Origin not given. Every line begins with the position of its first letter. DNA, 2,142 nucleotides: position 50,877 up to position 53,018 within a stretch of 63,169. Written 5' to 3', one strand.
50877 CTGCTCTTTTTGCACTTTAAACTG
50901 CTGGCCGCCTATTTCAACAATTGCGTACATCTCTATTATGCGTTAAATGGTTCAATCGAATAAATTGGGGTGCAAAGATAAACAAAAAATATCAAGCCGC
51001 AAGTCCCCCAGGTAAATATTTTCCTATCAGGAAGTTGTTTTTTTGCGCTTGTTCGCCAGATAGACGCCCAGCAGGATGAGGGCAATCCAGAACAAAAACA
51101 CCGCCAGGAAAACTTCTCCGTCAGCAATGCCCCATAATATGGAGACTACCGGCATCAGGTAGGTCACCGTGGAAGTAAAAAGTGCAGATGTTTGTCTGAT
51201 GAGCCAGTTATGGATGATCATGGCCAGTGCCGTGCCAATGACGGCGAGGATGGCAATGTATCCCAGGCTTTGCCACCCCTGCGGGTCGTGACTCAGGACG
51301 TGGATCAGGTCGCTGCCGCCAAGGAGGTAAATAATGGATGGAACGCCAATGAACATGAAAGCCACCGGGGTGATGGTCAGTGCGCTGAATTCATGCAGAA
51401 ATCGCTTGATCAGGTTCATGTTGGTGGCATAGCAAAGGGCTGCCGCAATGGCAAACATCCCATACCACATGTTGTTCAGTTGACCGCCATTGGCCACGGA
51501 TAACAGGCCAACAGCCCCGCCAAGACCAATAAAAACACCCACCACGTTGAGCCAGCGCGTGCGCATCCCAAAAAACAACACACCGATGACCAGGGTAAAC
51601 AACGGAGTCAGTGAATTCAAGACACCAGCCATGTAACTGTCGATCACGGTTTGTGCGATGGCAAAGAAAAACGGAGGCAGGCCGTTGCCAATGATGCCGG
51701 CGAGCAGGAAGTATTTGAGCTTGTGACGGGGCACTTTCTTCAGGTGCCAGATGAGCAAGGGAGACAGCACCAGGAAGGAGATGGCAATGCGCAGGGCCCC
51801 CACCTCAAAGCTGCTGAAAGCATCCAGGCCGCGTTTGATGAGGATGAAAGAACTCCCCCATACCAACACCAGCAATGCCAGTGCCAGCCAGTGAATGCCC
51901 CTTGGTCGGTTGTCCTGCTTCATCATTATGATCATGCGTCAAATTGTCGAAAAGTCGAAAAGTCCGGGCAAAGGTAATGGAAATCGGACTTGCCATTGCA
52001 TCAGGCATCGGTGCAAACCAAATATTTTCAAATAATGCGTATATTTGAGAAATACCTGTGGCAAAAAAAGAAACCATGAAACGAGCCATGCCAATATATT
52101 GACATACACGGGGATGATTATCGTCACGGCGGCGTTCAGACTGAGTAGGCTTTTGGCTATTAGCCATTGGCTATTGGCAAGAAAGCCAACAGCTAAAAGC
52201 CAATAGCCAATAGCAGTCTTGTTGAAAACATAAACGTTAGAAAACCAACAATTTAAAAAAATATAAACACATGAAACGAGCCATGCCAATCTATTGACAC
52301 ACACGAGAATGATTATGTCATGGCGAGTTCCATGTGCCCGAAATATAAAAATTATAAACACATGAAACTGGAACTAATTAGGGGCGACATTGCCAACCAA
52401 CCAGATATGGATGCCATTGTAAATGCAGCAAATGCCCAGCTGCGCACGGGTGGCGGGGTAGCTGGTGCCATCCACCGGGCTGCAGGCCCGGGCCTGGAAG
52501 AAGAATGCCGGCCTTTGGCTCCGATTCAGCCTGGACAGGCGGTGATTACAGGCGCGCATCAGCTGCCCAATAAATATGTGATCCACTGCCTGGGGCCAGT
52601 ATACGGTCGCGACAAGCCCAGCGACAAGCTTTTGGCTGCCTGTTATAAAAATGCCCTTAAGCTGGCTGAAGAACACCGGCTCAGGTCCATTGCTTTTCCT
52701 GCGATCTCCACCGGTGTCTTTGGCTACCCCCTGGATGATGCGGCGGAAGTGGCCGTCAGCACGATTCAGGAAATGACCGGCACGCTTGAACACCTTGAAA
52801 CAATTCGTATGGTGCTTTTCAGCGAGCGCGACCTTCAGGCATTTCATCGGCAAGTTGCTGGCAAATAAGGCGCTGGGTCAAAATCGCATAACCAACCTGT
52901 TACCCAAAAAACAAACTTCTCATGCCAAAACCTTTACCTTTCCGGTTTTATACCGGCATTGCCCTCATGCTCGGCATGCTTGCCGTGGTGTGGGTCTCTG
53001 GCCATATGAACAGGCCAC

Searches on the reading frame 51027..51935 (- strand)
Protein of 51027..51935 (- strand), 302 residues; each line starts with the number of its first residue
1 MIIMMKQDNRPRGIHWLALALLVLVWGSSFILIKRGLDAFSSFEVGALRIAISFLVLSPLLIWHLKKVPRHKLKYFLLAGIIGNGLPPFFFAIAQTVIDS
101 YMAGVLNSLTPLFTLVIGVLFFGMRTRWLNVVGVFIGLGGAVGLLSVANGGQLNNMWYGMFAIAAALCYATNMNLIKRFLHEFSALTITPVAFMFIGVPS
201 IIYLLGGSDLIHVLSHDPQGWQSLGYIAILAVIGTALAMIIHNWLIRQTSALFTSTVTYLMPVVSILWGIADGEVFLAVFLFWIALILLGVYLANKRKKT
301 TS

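Call 52: search_protein_families(library=pfam, proteins=[window:51027-51935:-], max_evalue=0.00001)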
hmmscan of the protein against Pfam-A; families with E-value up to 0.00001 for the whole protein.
window:51027-51935:- (302 aa): 1 family
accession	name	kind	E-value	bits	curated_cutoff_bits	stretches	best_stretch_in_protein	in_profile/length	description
PF00892.27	EamA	-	6.7e-34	117.5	28.2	2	17-145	5-134/135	EamA-like transporter family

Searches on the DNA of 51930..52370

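Call 88: search_rna_families(source=window, start=51930, end=52370, threshold=evalue, max_evalue=1)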
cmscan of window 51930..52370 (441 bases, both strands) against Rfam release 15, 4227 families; matches with E-value up to 1: 3.
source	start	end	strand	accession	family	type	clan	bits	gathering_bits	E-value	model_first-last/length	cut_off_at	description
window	52149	52214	-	RF04099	MIR837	Gene; miRNA;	-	19.4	117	0.29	1-122/122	no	MIR837 microRNA precursor family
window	52149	52200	-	RF01794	sok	Gene; antitoxin;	-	16.9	59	0.15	5-55/157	no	sok antitoxin (CssrC)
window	52168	52237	-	RF00630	P26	Gene;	-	16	36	0.78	1-66/66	no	Pseudomonas sRNA P26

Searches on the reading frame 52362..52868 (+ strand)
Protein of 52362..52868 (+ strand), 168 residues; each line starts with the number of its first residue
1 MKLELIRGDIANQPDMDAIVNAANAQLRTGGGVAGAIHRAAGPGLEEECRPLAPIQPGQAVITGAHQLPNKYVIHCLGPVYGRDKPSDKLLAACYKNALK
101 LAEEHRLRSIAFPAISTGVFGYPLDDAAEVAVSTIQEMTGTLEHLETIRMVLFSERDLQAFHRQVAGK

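Call 52: search_protein_families(library=pfam, proteins=[window:52362-52868:+], max_evalue=0.00001)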
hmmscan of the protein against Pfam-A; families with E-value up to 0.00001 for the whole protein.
window:52362-52868:+ (168 aa): 1 family
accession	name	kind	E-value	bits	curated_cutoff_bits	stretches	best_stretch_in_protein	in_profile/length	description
PF01661.27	Macro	-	6.8e-45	152.3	22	1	20-131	1-118/118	Macro domain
